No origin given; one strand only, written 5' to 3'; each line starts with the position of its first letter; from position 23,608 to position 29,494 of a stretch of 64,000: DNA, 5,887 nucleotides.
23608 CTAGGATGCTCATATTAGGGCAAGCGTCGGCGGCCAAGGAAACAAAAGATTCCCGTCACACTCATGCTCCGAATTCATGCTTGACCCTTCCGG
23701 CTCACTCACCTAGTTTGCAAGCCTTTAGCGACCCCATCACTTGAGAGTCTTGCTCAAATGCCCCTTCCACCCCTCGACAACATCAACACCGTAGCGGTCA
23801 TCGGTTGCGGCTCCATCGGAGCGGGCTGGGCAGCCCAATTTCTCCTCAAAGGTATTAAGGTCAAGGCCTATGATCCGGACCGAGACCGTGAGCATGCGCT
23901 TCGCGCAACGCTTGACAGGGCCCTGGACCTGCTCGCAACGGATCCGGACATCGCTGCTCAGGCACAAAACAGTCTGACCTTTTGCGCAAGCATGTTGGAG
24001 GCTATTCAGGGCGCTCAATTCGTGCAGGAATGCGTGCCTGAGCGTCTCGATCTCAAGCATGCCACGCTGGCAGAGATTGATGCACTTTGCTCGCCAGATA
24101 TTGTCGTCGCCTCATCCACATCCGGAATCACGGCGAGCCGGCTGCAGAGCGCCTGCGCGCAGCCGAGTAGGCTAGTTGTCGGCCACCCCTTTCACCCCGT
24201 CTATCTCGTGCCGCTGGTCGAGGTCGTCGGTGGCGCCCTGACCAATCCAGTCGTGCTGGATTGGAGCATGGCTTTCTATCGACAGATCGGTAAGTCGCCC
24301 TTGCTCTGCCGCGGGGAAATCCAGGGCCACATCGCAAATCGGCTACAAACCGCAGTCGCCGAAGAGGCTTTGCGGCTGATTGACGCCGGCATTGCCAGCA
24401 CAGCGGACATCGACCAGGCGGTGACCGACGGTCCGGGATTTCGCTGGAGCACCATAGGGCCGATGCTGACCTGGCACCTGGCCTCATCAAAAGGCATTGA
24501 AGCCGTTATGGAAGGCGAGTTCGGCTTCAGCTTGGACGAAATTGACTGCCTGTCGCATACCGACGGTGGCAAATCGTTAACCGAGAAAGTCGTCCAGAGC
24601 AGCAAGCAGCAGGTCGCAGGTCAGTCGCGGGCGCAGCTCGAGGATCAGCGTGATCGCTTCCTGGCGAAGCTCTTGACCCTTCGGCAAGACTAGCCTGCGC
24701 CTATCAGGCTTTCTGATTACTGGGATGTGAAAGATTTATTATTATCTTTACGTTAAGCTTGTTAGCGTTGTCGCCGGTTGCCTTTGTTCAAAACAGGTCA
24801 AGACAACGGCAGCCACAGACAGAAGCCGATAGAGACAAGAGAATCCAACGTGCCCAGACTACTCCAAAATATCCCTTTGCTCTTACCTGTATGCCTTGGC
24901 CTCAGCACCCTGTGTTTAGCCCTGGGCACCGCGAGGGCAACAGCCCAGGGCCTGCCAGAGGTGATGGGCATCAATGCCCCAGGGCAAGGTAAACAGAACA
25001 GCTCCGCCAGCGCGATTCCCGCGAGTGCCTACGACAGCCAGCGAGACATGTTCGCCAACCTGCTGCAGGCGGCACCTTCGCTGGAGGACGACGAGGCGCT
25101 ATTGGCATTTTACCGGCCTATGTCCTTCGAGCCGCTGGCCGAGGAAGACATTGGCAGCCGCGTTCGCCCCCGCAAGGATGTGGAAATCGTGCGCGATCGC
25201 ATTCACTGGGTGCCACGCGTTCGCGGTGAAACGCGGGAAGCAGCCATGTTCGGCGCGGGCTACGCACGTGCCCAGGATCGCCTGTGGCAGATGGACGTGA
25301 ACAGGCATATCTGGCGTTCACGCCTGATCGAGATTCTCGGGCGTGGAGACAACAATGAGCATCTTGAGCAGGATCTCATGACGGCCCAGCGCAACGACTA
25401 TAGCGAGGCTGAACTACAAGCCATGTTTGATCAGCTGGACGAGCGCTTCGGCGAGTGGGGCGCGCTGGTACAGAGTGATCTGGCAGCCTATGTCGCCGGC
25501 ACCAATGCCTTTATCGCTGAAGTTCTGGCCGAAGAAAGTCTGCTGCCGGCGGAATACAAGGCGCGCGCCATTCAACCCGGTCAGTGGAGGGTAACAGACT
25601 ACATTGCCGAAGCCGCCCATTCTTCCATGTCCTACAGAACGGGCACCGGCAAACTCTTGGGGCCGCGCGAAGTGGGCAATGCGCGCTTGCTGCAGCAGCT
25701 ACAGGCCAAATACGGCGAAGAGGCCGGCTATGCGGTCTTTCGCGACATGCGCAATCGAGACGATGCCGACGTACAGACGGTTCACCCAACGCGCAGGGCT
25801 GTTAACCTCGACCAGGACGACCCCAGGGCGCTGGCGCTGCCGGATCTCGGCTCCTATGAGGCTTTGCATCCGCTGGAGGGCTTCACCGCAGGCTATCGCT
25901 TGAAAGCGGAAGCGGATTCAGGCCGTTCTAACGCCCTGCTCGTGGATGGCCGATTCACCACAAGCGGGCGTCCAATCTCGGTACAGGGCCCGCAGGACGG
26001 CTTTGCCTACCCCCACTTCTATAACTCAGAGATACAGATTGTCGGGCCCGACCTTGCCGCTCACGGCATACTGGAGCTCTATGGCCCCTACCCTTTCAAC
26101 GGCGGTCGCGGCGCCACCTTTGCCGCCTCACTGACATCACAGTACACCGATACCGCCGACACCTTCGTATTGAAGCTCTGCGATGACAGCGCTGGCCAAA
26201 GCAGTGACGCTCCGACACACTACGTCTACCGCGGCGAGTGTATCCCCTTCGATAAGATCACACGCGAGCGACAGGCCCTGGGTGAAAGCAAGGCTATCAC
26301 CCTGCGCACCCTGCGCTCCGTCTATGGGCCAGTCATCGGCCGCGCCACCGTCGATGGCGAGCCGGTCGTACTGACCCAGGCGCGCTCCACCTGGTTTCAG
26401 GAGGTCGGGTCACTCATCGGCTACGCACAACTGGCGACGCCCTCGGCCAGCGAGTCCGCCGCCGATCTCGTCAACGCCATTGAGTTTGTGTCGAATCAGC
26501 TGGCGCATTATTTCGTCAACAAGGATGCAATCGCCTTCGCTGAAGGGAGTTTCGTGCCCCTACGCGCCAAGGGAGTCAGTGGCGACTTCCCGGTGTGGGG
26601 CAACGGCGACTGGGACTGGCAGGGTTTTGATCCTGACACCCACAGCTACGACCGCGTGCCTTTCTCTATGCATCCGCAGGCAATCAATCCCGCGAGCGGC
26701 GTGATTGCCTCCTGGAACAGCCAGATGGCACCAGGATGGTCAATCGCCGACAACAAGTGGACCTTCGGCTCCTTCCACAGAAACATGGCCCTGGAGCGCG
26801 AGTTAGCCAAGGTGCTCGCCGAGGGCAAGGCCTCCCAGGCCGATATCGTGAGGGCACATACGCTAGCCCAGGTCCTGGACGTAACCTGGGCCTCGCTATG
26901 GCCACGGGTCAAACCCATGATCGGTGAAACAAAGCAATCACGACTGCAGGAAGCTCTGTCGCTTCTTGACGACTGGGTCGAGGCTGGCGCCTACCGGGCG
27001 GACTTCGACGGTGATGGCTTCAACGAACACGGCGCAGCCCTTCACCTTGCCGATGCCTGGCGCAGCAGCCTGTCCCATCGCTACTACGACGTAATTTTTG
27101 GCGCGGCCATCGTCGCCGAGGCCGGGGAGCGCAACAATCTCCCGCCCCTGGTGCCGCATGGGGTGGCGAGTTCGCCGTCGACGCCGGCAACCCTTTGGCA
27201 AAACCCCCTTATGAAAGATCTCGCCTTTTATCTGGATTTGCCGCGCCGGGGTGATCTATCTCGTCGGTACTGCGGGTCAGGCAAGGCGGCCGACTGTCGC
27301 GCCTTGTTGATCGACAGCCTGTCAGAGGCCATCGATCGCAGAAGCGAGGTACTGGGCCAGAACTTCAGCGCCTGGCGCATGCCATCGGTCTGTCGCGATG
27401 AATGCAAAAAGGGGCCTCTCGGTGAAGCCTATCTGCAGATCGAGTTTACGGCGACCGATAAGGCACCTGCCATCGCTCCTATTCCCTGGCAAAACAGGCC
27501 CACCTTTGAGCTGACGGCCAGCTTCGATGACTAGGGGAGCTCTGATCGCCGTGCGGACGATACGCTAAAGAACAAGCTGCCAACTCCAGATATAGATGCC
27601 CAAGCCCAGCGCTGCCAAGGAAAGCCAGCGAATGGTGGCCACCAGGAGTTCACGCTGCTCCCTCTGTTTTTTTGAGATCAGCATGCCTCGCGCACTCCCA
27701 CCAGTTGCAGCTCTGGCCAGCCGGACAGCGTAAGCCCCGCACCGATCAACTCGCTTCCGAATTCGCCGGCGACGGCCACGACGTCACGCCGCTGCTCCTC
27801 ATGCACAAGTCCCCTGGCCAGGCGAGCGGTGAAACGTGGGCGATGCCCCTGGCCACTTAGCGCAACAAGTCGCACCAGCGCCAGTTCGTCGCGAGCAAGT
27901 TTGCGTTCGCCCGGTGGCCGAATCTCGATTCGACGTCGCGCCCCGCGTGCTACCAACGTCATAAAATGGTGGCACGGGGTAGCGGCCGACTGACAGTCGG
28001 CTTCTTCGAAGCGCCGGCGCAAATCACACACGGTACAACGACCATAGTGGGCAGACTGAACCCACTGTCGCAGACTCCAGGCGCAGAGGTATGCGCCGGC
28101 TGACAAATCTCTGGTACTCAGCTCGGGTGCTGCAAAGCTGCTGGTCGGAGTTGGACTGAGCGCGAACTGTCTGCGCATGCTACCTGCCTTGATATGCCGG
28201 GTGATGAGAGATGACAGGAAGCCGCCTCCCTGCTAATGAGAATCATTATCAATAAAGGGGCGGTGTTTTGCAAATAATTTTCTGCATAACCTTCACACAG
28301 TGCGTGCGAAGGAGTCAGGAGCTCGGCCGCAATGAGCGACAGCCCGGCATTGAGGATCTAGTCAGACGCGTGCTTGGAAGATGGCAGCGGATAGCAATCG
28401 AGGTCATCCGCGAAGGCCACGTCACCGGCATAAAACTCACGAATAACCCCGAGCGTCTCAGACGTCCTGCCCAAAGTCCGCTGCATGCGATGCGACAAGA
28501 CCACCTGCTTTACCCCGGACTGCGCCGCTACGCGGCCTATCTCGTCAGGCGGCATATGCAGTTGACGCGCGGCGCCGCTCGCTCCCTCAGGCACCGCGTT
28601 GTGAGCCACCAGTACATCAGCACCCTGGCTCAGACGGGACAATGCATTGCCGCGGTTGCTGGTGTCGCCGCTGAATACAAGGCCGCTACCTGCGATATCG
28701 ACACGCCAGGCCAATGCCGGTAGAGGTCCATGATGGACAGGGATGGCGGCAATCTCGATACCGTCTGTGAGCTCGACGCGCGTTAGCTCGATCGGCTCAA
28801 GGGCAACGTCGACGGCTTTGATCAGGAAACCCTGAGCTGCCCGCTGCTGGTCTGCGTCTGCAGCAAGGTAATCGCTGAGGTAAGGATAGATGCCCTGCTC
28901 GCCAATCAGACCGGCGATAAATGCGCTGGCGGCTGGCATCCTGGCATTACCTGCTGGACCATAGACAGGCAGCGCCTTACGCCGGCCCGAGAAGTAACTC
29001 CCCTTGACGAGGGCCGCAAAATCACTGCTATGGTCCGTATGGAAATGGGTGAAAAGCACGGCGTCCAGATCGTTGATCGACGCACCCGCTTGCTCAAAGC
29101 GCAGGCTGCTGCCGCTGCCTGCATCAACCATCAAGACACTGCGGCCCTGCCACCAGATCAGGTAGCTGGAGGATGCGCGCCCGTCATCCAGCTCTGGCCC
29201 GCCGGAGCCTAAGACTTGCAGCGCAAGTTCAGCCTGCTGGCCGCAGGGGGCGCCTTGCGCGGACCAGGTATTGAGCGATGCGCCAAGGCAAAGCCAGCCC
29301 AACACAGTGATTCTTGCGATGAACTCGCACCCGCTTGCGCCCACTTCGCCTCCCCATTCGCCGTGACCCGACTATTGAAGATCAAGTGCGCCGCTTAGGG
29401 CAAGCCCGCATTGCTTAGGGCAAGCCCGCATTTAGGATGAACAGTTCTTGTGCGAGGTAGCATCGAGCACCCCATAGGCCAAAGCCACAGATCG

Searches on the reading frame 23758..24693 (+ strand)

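Call 27: search_protein_families(library=pfam, proteins=[window:23758-24693:+], max_evalue=0.5)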
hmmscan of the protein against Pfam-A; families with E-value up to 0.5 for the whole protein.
window:23758-24693:+ (311 aa): 9 families
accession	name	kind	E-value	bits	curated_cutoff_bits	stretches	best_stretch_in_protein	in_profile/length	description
PF02737.24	3HCDH_N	-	8.9e-43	146.7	22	1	11-184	1-177/180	3-hydroxyacyl-CoA dehydrogenase, NAD binding domain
PF00725.27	3HCDH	-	4.3e-12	46.8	22.1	1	190-257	1-68/97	3-hydroxyacyl-CoA dehydrogenase, C-terminal domain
PF03446.21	NAD_binding_2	-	2.5e-06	28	21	1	11-135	1-109/161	NAD binding domain of 6-phosphogluconate dehydrogenase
PF03807.23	F420_oxidored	-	0.00092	20.2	21.6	1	11-56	1-46/94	NADP oxidoreductase coenzyme F420-dependent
PF02826.25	2-Hacid_dh_C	-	0.0027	17.5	25.1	1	10-53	37-83/178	D-isomer specific 2-hydroxyacid dehydrogenase, NAD binding domain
PF02254.24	TrkA_N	-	0.0056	17.4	23.8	1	12-69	1-58/116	TrkA-N domain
PF02558.23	ApbA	-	0.015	15.3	22.2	1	12-49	1-37/150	Ketopantoate reductase PanE/ApbA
PF01210.29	NAD_Gly3P_dh_N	-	0.018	15.5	23.1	1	12-128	2-110/158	NAD-dependent glycerol-3-phosphate dehydrogenase N-terminus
PF13241.12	NAD_binding_7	-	0.19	12.8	22.1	0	11-54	9-46/104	Putative NAD(P)-binding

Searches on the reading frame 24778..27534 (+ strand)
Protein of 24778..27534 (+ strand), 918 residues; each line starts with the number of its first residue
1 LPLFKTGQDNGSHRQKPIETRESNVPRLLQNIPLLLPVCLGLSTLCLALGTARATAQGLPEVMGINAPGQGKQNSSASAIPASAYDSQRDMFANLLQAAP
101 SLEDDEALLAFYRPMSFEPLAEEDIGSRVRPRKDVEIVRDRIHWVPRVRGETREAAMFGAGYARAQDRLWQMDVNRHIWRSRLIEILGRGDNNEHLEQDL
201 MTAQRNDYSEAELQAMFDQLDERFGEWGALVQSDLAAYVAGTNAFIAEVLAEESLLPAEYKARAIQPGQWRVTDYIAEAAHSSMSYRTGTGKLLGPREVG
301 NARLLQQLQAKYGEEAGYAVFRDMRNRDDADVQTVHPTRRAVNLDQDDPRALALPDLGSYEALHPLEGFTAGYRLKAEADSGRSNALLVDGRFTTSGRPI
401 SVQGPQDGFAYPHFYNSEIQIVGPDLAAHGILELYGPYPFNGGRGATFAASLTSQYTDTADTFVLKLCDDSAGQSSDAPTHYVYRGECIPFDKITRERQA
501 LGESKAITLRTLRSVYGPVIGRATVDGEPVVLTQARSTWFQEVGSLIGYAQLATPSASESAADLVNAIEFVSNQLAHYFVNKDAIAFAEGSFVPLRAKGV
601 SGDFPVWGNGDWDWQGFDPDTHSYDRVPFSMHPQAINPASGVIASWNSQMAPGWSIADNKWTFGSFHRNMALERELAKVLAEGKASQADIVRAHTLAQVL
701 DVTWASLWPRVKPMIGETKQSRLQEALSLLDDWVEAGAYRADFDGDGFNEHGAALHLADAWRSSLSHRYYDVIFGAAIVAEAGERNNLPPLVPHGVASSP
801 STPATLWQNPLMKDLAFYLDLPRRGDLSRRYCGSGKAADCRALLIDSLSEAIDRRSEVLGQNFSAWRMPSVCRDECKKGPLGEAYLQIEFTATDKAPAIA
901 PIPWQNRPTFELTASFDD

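Call 27: search_protein_families(library=pfam, proteins=[window:24778-27534:+], max_evalue=0.5)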
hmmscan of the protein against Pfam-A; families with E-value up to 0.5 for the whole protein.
window:24778-27534:+ (918 aa): 1 family
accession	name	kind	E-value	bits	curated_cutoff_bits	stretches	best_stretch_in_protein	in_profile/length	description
PF01804.23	Penicil_amidase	-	2.3e-75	255.4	21.3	1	134-873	1-580/675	Penicillin amidase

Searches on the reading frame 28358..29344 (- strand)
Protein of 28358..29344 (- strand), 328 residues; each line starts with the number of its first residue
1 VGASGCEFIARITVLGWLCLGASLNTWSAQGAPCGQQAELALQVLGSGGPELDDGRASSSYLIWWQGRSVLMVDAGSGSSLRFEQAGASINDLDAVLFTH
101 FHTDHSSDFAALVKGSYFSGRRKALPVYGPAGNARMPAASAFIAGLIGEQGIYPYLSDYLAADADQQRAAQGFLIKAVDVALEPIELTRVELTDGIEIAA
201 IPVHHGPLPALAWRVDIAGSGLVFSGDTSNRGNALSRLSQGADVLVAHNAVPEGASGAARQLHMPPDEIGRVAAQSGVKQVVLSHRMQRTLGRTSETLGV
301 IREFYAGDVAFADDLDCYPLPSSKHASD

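Call 27: search_protein_families(library=pfam, proteins=[window:28358-29344:-], max_evalue=0.5)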
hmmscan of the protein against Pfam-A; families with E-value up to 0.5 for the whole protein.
window:28358-29344:- (328 aa): 3 families
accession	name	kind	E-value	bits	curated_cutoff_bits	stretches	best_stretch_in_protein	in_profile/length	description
PF00753.33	Lactamase_B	-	8.2e-18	65.5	22.7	1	55-260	3-182/196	Metallo-beta-lactamase superfamily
PF12706.13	Lactamase_B_2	-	9.2e-18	65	27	1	73-285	5-199/200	Beta-lactamase superfamily domain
PF23023.1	Anti-Pycsar_Apyc1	-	0.12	12.3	50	1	70-108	31-69/250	Anti-Pycsar protein Apyc1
